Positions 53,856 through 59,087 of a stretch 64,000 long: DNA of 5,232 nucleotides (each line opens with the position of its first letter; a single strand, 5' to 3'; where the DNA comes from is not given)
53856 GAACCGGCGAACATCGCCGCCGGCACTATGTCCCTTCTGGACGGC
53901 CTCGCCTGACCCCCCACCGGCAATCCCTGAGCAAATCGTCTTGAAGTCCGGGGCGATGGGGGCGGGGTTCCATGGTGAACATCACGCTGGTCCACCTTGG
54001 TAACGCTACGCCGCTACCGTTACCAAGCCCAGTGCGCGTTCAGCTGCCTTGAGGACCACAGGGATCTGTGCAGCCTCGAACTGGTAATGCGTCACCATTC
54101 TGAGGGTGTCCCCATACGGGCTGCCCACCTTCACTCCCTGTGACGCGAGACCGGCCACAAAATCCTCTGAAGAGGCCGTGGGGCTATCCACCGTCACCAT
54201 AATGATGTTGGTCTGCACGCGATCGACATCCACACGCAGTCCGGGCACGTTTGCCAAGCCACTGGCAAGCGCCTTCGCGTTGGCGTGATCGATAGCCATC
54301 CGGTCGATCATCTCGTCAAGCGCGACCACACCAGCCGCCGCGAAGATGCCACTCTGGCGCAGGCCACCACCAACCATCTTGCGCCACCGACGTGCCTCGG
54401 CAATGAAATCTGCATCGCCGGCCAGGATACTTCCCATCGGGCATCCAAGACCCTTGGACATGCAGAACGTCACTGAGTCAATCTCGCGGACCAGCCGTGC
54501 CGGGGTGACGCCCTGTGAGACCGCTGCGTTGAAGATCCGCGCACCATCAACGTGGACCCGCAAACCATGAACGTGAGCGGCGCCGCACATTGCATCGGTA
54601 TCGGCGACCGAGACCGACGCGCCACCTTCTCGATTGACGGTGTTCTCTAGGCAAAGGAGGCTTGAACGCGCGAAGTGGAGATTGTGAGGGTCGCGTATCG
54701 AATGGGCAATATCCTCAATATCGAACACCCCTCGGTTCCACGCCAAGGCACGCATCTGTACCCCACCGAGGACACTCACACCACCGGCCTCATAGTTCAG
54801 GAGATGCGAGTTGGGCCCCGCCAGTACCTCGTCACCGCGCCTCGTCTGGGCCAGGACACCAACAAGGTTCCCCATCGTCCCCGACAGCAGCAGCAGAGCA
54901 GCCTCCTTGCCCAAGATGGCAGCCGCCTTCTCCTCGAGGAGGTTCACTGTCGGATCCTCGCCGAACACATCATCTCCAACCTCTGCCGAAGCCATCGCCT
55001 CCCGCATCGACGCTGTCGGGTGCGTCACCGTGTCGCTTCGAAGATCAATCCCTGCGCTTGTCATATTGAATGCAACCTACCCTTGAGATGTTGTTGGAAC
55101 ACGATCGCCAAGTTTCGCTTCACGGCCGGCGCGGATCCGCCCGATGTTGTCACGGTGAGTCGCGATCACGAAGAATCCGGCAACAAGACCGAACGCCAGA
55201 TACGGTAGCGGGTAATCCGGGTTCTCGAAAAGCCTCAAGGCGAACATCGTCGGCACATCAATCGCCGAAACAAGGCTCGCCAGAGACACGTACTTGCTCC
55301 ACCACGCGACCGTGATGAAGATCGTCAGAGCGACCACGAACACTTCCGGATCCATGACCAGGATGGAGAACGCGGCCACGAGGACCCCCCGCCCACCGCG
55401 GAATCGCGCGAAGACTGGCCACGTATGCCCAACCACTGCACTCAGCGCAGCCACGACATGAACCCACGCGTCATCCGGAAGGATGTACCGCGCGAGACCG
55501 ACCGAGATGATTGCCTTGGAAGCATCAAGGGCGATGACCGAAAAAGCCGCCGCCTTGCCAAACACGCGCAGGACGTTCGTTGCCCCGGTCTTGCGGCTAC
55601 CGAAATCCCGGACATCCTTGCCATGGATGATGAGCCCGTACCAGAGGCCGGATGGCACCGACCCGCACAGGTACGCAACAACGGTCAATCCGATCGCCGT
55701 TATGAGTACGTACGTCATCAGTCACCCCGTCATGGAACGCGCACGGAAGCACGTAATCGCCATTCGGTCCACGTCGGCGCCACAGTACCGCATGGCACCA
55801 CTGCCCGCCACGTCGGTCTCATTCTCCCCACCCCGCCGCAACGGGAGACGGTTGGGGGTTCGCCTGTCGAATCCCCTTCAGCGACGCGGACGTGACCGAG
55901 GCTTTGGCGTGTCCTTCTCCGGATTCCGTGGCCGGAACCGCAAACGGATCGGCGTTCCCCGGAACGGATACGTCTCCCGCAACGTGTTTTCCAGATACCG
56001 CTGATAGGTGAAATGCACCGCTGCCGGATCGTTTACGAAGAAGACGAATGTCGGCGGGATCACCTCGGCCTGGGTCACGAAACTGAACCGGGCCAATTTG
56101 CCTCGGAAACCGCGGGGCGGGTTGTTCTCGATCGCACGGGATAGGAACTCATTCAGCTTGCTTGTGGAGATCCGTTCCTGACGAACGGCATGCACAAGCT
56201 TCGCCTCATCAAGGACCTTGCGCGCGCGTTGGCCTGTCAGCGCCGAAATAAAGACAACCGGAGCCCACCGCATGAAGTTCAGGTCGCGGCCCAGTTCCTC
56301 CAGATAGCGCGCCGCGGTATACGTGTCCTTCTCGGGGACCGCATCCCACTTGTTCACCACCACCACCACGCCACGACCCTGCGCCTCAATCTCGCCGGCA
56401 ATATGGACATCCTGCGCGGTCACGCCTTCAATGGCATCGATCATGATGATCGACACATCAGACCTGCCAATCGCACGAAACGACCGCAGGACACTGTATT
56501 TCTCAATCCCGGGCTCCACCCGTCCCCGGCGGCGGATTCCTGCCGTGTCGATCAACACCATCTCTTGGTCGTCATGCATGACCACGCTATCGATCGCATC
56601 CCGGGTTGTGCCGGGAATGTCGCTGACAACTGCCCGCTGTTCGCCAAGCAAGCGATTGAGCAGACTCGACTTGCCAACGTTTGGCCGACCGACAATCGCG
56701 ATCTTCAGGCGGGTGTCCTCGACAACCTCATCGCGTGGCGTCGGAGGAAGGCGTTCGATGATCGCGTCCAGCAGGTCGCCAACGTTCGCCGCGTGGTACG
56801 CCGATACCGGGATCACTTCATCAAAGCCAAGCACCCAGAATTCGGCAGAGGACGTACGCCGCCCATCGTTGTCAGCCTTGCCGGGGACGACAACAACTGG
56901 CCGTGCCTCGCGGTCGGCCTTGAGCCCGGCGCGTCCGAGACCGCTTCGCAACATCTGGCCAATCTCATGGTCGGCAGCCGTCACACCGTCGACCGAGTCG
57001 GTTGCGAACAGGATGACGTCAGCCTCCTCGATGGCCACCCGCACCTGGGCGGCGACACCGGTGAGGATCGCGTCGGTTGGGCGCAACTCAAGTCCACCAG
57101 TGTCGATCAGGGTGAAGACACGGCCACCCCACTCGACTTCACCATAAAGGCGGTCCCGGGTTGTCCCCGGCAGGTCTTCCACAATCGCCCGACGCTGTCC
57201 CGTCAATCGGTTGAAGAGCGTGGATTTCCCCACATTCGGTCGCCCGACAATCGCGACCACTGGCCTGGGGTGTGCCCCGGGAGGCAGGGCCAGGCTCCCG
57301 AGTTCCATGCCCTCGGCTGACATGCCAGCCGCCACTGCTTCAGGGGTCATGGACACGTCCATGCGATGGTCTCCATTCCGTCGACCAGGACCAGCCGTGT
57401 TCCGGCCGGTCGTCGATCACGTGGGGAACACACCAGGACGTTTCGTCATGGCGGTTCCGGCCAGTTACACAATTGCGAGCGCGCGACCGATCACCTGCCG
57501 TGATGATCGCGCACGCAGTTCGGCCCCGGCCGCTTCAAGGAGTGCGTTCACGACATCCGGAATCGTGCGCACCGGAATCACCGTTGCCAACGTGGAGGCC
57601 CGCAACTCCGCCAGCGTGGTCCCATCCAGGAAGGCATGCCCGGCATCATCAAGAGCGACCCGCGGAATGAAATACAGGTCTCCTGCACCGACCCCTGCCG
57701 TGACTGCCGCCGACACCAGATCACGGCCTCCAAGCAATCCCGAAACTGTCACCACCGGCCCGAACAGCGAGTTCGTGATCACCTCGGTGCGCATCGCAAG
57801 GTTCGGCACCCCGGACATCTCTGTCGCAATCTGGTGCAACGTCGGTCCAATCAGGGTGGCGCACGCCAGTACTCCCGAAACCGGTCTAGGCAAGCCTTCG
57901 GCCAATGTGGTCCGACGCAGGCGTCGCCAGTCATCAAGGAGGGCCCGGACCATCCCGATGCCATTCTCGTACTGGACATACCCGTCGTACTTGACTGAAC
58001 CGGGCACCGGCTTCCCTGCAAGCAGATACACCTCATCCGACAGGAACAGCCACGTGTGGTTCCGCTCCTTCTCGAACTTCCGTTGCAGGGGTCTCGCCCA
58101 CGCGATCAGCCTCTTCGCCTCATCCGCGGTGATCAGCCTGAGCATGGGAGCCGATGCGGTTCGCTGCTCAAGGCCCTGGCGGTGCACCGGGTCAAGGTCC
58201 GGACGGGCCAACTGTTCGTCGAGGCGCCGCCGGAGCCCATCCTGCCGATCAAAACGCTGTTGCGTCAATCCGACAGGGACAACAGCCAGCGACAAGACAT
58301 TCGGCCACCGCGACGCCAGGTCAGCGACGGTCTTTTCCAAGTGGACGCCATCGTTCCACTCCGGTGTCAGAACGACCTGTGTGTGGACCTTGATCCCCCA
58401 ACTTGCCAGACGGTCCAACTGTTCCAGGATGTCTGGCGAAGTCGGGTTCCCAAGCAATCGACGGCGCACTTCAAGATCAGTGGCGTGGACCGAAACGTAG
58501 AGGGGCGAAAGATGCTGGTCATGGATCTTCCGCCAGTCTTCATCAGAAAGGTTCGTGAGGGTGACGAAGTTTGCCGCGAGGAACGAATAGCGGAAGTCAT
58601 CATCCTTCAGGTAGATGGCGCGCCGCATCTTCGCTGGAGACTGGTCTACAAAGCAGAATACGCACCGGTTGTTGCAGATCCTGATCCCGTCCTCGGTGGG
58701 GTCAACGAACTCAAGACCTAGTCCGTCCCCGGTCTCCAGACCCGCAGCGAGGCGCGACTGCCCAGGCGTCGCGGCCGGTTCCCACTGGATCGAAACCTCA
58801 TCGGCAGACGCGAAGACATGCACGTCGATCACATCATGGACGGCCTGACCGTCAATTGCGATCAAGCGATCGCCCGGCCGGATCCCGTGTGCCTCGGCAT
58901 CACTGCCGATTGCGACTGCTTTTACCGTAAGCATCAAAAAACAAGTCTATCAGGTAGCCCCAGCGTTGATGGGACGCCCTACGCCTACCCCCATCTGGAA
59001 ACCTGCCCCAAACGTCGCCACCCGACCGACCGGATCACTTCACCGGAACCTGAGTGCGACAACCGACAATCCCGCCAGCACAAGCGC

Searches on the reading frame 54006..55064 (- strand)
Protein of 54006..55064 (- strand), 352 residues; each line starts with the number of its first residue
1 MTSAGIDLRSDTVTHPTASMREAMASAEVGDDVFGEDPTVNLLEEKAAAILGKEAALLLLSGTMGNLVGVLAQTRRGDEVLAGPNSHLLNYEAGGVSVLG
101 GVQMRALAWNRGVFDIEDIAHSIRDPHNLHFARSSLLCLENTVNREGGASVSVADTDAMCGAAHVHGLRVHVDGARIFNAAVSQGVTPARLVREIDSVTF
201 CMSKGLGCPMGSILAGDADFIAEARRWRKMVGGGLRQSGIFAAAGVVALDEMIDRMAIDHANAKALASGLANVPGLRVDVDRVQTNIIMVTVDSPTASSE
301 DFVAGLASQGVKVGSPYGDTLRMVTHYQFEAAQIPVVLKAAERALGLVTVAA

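Call 10: search_protein_families(library=pfam, proteins=[window:54006-55064:-], max_evalue=0.001)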
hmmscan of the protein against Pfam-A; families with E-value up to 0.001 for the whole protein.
window:54006-55064:- (352 aa): 2 families
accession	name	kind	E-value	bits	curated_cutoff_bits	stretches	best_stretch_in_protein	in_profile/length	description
PF01212.27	Beta_elim_lyase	-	1.2e-98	330.4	27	1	7-292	1-285/288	Beta-eliminating lyase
PF01041.23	DegT_DnrJ_EryC1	-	1.5e-07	31.5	19.8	0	223-344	208-334/360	DegT/DnrJ/EryC1/StrS aminotransferase family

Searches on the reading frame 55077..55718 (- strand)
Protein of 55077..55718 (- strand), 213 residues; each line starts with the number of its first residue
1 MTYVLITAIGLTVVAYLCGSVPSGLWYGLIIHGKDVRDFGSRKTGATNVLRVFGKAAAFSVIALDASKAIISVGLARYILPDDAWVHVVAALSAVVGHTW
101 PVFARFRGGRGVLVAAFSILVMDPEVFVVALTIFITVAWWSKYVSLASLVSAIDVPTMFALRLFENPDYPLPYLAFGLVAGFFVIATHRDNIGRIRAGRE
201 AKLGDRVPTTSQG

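Call 10: search_protein_families(library=pfam, proteins=[window:55077-55718:-], max_evalue=0.001)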
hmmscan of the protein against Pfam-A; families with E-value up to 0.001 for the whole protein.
window:55077-55718:- (213 aa): 1 family
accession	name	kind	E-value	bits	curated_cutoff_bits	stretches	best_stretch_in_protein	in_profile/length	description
PF02660.20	G3P_acyltransf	-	1.7e-45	155.5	24.1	1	14-195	1-164/164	Glycerol-3-phosphate acyltransferase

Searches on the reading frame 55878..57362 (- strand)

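Call 10: search_protein_families(library=pfam, proteins=[window:55878-57362:-], max_evalue=0.001)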
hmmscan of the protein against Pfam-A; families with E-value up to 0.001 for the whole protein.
window:55878-57362:- (494 aa): 16 families
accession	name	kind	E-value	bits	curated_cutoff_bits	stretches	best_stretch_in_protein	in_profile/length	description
PF01926.29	MMR_HSR1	-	7e-58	194.1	21.9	2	220-338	1-113/113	50S ribosome-binding GTPase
PF14714.11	KH_dom-like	-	3.5e-30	104.6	27.3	1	397-477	1-81/81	KH-domain-like of EngA bacterial GTPase enzymes, C-terminal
PF02421.24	FeoB_N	-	4.1e-25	88.6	27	2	220-384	2-153/156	Ferrous iron transport protein B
PF00009.33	GTP_EFTU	-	4.8e-17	62.6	26.5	1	220-386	5-181/188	Elongation factor Tu GTP binding domain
PF00350.29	Dynamin_N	-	3.9e-12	46.9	27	1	221-254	1-34/168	Dynamin family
PF03193.22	RsgA_GTPase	-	7.4e-11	42.6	30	1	221-278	109-170/174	RsgA GTPase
PF04548.22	AIG1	-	1.1e-06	28.5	27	0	220-283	2-66/212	AIG1 family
PF08477.19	Roc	-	2.9e-06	27.9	27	0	220-244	1-25/119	Ras of Complex, Roc, domain of DAPkinase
PF00005.33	ABC_tran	-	9.7e-06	26.7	25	0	34-59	12-37/137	ABC transporter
PF13401.12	AAA_22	-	4.1e-05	24.3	27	0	33-57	5-29/130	AAA domain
PF00071.28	Ras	-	0.00013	22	21.6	0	220-278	1-60/162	Ras family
PF13521.12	AAA_28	-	0.00017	22.3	27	0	36-171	2-130/164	AAA domain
PF09439.16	SRPRB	-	0.00018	21.4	25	0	34-56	4-26/178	Signal recognition particle receptor beta subunit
PF05621.17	TniB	-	0.00054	19.9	22.4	0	25-56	27-58/189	Bacterial TniB protein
PF13479.12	AAA_24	-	0.00062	20.1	27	0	218-251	2-32/195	AAA domain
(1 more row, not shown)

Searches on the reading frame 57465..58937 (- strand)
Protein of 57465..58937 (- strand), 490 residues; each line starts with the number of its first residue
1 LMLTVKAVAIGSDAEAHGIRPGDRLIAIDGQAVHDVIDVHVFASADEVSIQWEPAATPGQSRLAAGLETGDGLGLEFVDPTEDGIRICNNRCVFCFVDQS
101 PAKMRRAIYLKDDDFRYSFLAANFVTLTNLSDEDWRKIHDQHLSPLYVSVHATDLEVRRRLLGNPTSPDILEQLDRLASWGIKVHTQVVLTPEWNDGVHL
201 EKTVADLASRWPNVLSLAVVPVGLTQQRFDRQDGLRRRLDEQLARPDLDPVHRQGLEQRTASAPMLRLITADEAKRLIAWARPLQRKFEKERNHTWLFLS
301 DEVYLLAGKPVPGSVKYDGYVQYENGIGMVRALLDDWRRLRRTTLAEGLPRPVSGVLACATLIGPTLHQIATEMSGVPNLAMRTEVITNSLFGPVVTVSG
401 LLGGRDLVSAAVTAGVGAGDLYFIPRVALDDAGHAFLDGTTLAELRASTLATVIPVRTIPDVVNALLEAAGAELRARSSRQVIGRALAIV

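Call 10: search_protein_families(library=pfam, proteins=[window:57465-58937:-], max_evalue=0.001)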
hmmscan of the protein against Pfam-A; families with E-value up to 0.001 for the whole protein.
window:57465-58937:- (490 aa): 4 families
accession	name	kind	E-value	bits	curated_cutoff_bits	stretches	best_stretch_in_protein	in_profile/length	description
PF19238.5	Radical_SAM_2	-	4.2e-59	199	26.7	1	70-216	4-150/151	Radical SAM-like domain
PF04459.17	DUF512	-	6.7e-41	140.2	25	1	262-456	11-200/202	Protein of unknown function (DUF512)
PF17820.7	PDZ_6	-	6.2e-08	32.7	27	1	5-39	2-36/54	PDZ domain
PF04055.27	Radical_SAM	-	1.1e-06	29.4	29.5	0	126-196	88-156/166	Radical SAM superfamily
